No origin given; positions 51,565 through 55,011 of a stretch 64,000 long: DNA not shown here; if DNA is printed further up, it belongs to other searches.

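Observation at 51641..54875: A 3.2-kb AT-rich single-gene cassette bounded by a 49-bp near-perfect inverted repeat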

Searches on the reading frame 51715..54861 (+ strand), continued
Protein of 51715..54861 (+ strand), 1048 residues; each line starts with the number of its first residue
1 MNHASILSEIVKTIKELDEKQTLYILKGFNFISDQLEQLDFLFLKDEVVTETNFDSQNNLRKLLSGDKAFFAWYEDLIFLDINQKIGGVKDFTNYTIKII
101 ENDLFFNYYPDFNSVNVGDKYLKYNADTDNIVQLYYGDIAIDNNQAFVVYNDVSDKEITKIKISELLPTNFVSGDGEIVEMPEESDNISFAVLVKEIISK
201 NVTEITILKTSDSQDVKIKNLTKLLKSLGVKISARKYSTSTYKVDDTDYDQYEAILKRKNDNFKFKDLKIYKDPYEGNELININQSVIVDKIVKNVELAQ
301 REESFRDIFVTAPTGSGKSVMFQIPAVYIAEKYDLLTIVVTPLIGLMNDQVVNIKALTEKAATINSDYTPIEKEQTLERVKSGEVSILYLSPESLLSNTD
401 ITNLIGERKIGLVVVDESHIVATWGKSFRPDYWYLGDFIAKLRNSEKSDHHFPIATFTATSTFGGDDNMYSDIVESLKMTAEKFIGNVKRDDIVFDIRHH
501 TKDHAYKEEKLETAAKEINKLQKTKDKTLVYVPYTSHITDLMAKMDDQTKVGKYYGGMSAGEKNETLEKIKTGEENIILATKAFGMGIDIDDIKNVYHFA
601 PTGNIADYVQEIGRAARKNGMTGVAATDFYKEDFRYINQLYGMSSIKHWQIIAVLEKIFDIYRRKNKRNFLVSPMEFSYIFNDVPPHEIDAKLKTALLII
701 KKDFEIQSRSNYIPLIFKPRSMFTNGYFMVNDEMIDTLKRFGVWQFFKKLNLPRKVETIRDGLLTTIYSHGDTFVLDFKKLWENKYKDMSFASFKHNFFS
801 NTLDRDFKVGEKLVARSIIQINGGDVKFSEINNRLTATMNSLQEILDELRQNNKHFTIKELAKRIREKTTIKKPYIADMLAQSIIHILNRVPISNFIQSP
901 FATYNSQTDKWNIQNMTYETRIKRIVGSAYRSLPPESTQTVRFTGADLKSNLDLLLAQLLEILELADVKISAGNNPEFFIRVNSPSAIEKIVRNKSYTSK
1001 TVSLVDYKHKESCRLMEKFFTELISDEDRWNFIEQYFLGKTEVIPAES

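Call 28: search_protein_families(library=pfam, proteins=[L008:2687-4489:-, L008:4938-5567:+, L008:9328-10962:-, L008:11019-12236:-, L007:2297-3340:+, L007:3381-5879:+, L007:9845-11191:+, L007:11287-12351:+, L008:1727-2674:-, L008:12596-13840:+], max_evalue=0.001)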
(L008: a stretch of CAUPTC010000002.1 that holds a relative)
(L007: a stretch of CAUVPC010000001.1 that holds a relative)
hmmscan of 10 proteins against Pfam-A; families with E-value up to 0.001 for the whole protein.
L008:2687-4489:- (600 aa): 4 families
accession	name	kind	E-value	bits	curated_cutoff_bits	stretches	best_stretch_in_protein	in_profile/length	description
PF00128.31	Alpha-amylase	-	1.5e-30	107.3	22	2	143-236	6-98/446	Alpha amylase, catalytic domain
PF02922.24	CBM_48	-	1.7e-13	51.1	22.4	1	24-98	2-81/83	Carbohydrate-binding module 48 (Isoamylase N-terminal domain)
PF02806.24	Alpha-amylase_C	-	4.9e-07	30.4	21.2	1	514-593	6-91/95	Alpha amylase, C-terminal all-beta domain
PF22019.2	GlgB_N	-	5.3e-05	23.7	27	1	24-98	20-93/94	alpha-1,4-glucan branching enzyme GlgB, N-terminal domain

L008:4938-5567:+ (209 aa): 1 family
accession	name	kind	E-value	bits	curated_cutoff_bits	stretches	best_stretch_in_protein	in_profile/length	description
PF20721.2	C19orf12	-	0.00037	20.7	30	1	72-160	34-126/163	C19orf12-like protein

L008:9328-10962:- (544 aa): 0 families

L008:11019-12236:- (405 aa): 1 family
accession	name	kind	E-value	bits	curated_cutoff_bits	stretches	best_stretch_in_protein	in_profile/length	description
PF11187.14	Mbeg1-like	-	2.3e-68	230.4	21.1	1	111-335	3-223/224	Mbeg1-like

L007:2297-3340:+ (347 aa): 0 families

L007:3381-5879:+ (832 aa): 5 families
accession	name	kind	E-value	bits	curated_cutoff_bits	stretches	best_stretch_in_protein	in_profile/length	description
PF00122.25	E1-E2_ATPase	-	1e-49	168.9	28.1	1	112-300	5-181/181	E1-E2 ATPase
PF00689.26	Cation_ATPase_C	-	1.8e-45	155.3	27.3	1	657-826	2-174/175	Cation transporting ATPase, C-terminus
PF00690.31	Cation_ATPase_N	-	2.8e-15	56.2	20.4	1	4-69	2-69/69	Cation transporter/ATPase, N-terminus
PF00702.32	Hydrolase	-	4.8e-15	56.9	26.4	1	316-587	1-191/191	haloacid dehalogenase-like hydrolase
PF13246.12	Cation_ATPase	-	0.00027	21.3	21.7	1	358-422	18-89/91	Cation transport ATPase (P-type)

L007:9845-11191:+ (448 aa): 3 families
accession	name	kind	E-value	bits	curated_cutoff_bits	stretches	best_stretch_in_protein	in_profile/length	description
PF05958.17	tRNA_U5-meth_tr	-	3.6e-19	69.4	23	1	118-448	24-357/357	tRNA (Uracil-5-)-methyltransferase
PF03602.21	Cons_hypoth95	-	6.1e-06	26.5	24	1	310-385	44-126/182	Conserved hypothetical protein 95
PF01938.26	TRAM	-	8.8e-05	22.7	21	1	23-63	18-60/61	TRAM domain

L007:11287-12351:+ (354 aa): 0 families

L008:1727-2674:- (315 aa): 11 families
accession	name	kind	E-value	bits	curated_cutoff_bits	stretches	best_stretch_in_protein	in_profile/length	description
PF07992.20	Pyr_redox_2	-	4e-43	148.4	26.1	1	5-293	1-291/291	Pyridine nucleotide-disulphide oxidoreductase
PF13738.12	Pyr_redox_3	-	1.7e-21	77.2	30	2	56-276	76-305/305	Pyridine nucleotide-disulphide oxidoreductase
PF01266.30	DAO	-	1.4e-10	41.7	27.9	1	7-40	2-37/353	FAD dependent oxidoreductase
PF00070.33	Pyr_redox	-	7.7e-10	39.6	22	1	146-222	2-82/82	Pyridine nucleotide-disulphide oxidoreductase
PF13450.12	NAD_binding_8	-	9.5e-08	32.6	21.9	1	9-50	1-42/68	NAD(P)-binding Rossmann-like domain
PF01946.23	Thi4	-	3.5e-07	30.1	26.2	1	6-40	19-55/235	Thi4 family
PF03486.20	HI0933_like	-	1.6e-06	28.2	50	1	6-36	2-32/244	HI0933-like protein Rossmann domain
PF01494.25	FAD_binding_3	-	2.5e-06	27.4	22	1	5-35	2-32/349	FAD binding domain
PF12831.13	FAD_oxidored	-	2.8e-05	24.1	27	1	7-42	2-38/416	FAD dependent oxidoreductase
PF00890.30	FAD_binding_2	-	0.00018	21.2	20.4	1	7-35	2-30/414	FAD binding domain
PF01593.30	Amino_oxidase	-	0.00037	20.3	19.8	1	15-46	2-34/443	Flavin containing amine oxidoreductase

L008:12596-13840:+ (414 aa): 2 families
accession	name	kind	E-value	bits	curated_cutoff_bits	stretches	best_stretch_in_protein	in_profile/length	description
PF00817.25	IMS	-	3.7e-34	118.2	23.2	1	15-164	1-147/148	impB/mucB/samB family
PF11799.13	IMS_C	-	6.2e-10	39.9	20.7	1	264-359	14-109/109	impB/mucB/samB family C-terminal domain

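Call 35: find_encoding_contigs(protein=P0007, flank=6000, max_places=4)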
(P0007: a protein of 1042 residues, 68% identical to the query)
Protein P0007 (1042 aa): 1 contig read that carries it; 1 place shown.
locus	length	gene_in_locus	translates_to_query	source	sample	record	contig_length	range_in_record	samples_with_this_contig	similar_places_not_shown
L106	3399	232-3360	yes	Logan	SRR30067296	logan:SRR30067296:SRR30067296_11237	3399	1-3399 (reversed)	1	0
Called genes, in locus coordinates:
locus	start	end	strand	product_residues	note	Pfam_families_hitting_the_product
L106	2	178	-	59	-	?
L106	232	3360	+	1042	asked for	PF00270:DEAD, PF04851:ResIII, PF00271:Helicase_C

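Call 36: find_encoding_contigs(protein=P0006, flank=6000, max_places=4)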
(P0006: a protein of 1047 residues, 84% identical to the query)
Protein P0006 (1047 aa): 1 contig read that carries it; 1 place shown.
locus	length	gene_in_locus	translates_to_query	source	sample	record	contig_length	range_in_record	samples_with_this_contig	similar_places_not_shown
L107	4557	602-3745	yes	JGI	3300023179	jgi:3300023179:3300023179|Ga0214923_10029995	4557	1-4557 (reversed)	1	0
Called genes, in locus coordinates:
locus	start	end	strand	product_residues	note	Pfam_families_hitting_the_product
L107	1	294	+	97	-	?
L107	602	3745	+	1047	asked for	PF00270:DEAD, PF04851:ResIII (weak), PF00271:Helicase_C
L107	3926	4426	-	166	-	PF00578:AhpC-TSA (weak), PF00255:GSHPx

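Call 43: search_solved_structures(query=A1, max_evalue=0.01)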
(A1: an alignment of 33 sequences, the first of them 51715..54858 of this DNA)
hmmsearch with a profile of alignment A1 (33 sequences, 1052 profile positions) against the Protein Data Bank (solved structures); distinct sequences matched with E-value up to 0.01: 146 (the best 60 are shown).
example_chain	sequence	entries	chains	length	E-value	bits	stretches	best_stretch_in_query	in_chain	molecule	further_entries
1oyw_A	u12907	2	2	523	7.7e-47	163.3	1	302-615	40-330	ATP-dependent DNA helicase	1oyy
4tmu_A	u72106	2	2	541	1.4e-46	162.4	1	303-615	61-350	RecQ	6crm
8rl5_A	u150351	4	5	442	1.8e-46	162.1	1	302-615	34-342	ATP-dependent DNA helicase Q5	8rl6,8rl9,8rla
7zms_A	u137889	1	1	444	1.8e-46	162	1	302-615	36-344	ATP-dependent DNA helicase Q5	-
5lb3_B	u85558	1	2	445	1.8e-46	162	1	302-615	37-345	ATP-dependent DNA helicase Q5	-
5lb5_A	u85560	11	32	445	1.8e-46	162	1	302-615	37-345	ATP-dependent DNA helicase Q5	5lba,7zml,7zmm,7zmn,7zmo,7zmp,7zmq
5lb8_A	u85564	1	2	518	2.9e-46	161.4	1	302-615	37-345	ATP-dependent DNA helicase Q5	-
8qw9_R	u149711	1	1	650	4.4e-46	160.8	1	302-615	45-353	ATP-dependent DNA helicase Q5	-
8qq2_R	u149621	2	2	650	4.4e-46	160.8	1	302-615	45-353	ATP-dependent DNA helicase Q5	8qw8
9ei2_U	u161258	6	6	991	1.2e-45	159.3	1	302-615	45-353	ATP-dependent DNA helicase Q5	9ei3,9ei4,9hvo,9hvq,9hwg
9ei1_U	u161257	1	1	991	2.7e-44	154.8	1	302-615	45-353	ATP-dependent DNA helicase Q5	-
9og3_A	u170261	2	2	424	1.2e-41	146.1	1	302-615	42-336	Bifunctional 3'-5' exonuclease/ATP-dependent helicase WRN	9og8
9rti_A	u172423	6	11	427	1.2e-41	146.1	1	302-615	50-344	Bifunctional 3'-5' exonuclease/ATP-dependent helicase WRN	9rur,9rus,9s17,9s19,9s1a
10aj_A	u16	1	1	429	1.2e-41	146.1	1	302-615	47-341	Bifunctional 3'-5' exonuclease/ATP-dependent helicase WRN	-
8yle_A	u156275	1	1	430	1.2e-41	146.1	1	302-615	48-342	Bifunctional 3'-5' exonuclease/ATP-dependent helicase WRN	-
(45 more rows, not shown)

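Call 44: search_protein_families(library=ncbifam, proteins=[window:51715-54858:+], max_evalue=0.01)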
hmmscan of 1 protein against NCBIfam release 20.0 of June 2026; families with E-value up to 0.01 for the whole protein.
window:51715-54858:+ (1048 aa): 28 families (the best 25 are shown)
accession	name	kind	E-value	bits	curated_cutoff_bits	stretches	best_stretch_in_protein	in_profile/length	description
TIGR01389.1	recQ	equivalog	3.9e-61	207.2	640.2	1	305-641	28-340/591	DNA helicase RecQ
TIGR00614.1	recQ_fam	subfamily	2.6e-53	181.5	219.8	1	306-647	27-348/470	RecQ family ATP-dependent DNA helicase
NF008279.0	PRK11057.1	equivalog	1e-47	162.9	1015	1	304-630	39-341/608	ATP-dependent DNA helicase RecQ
NF041063.1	DpdF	equivalog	3.5e-42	145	550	1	308-645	161-498/813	protein DpdF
NF008394.0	PRK11192.1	equivalog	5.1e-14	51.9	507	1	521-627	241-349/441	ATP-dependent RNA helicase SrmB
TIGR04121.1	DEXH_lig_assoc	equivalog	3.5e-13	48.2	850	1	300-622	23-350/804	ligase-associated DNA damage response DEXH box helicase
NF053631.1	RNA_helic_CshA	equivalog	1.8e-11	43.6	646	1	525-640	237-352/434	degradosome RNA helicase CshA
NF002340.1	PRK01297.1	equivalog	1.5e-09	37.2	564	1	524-635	248-358/372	ATP-dependent RNA helicase RhlB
NF053636.1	DDHlcsCsdAPsy1082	equivalog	4e-09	35.5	890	1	481-626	198-344/512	DEAD/DEAH box helicase CsdA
NF008744.0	PRK11776.1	equivalog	9.4e-09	34.3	524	1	509-645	228-362/460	ATP-dependent RNA helicase DbpA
TIGR03817.1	DECH_helic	hypoth_equivalog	5.2e-08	31.6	874.1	1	548-619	303-374/742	helicase/secretion neighborhood putative DEAH-box helicase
NF053711.1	RNA_heli_RhlE1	exception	1.1e-07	30.9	750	1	523-625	242-344/434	RNA helicase RhlE1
NF003419.0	PRK04837.1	equivalog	1e-06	27.8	588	1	526-633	257-367/424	ATP-dependent RNA helicase RhlB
NF008642.0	PRK11634.1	equivalog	1.2e-06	27.3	989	1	555-624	276-344/628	DEAD/DEAH family ATP-dependent RNA helicase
TIGR01054.1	rgy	equivalog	1.5e-06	26.1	471.7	1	303-416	96-207/1172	reverse gyrase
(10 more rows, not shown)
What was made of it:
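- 51715..54861 (+): 1048-aa SF2 helicase. The RecQ-type core spans about residues 300-645. The N-terminal (1-290) and C-terminal (650-1048) regions are unassigned. The score against the RecQ equivalog (207 bits) is below its 640-bit cutoff (call 44).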

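Call 46: find_encoding_contigs(protein=P0001, flank=6000, max_places=6)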
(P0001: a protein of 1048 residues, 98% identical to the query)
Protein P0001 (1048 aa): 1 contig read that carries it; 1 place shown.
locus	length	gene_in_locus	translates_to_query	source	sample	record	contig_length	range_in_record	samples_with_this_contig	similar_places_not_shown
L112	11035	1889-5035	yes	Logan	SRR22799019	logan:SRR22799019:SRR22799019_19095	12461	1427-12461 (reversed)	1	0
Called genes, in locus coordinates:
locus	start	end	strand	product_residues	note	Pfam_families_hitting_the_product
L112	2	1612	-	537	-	?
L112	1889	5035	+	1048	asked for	PF00270:DEAD, PF04851:ResIII (weak), PF00271:Helicase_C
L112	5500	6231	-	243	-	PF00398:RrnaAD, PF01728:FtsJ (weak), PF05175:MTS (weak), PF13847:Methyltransf_31 (weak), PF13649:Methyltransf_25 (weak)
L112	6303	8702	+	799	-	PF09364:XFP_N, PF03894:XFP, PF09363:XFP_C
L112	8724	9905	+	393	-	PF00871:Acetate_kinase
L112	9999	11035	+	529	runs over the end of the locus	PF03602:Cons_hypoth95 (faint), PF05958:tRNA_U5-meth_tr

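Call 57: predict_structure(alignment_id=A1)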
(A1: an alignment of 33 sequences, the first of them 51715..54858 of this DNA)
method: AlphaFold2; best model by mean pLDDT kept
length: 1048 residues; sequences in the alignment: 33
mean_pLDDT: 83.8   pTM: 0.76
mean pLDDT of the five models: 83.8, 83.2, 81.4, 80.9, 79.4
residues with pLDDT >= 90: 339; 70-90: 598; 50-70: 102; < 50: 9
segments of 3 or more residues with pLDDT < 50: 1-3, 1044-1048
pLDDT, mean of each block of 10 residues (from residue 1): 70 92 93 88 83 77 81 91 71 83 90 79 80 87 84 78 90 78 77 89 83 68 89 81 88 94 91 86 93 94 88 85 96 94 76 88 73 83 92 73 83 89 59 77 71 90 77 83 89 92 86 94 93 90 92 82 85 92 75 92 84 87 93 79 75 88 84 80 68 84 70 73 76 92 91 84 82 88 77 77 85 89 91 93 92 83 90 82 87 71 77 89 92 89 77 89 87 76 83 80 82 88 91 88 46
secondary structure, 60 per line:
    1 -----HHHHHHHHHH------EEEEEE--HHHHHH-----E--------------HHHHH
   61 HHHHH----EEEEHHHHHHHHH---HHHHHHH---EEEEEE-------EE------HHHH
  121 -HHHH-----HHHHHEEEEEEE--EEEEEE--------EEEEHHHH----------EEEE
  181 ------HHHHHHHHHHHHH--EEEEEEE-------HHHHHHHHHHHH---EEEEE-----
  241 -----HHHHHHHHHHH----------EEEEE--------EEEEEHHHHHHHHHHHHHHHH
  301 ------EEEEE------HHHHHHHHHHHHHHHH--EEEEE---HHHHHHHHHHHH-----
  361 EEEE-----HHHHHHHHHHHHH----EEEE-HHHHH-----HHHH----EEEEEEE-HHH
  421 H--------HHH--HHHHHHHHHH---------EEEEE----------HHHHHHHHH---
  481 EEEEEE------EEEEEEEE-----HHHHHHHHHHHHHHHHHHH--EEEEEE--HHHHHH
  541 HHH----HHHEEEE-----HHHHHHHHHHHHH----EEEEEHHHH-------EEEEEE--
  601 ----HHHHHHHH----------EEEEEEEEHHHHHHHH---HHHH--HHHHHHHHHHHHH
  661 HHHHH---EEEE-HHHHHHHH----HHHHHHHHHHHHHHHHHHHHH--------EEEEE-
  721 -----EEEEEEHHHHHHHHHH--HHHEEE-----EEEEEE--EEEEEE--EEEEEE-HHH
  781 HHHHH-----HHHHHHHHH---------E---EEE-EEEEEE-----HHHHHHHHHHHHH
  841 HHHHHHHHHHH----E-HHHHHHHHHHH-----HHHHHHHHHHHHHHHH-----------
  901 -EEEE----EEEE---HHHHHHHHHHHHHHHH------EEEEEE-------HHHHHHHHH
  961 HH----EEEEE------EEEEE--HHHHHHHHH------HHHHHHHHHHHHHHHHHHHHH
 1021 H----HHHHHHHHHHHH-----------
elements in order (helices of 4 or more, strands of 3 or more residues): H6-15 E22-27 H30-35 H56-65 E70-73 H74-82 H86-92 E96-101 H117-120 H122-125 H131-135 E136-142 E145-150 E159-162 H163-166 E177-180 H187-199 E202-208 H216-227 E231-235 H246-256 E267-271 E280-284 H285-300 E307-311 H318-333 E336-340 H344-355 E361-364 H370-382 E387-390 H392-396 H402-405 E410-416 H418-421 H435-444 E454-458 H469-477 E481-486 E493-500 H506-524 E527-532 H535-543 E551-554 H560-572 E577-581 H582-585 E593-598 H605-612 E623-630 H631-638 H642-645 H648-665 E669-672 H674-681 H686-706 E715-719 E726-731 H732-741 E747-749 E755-760 E763-768 E771-776 H778-785 H791-799 E813-815 E817-822 H828-851 H858-868 H874-889 E902-905 E910-913 H917-932 E939-944 H952-962 E967-971 E978-982 H985-993 H1000-1021 H1026-1037
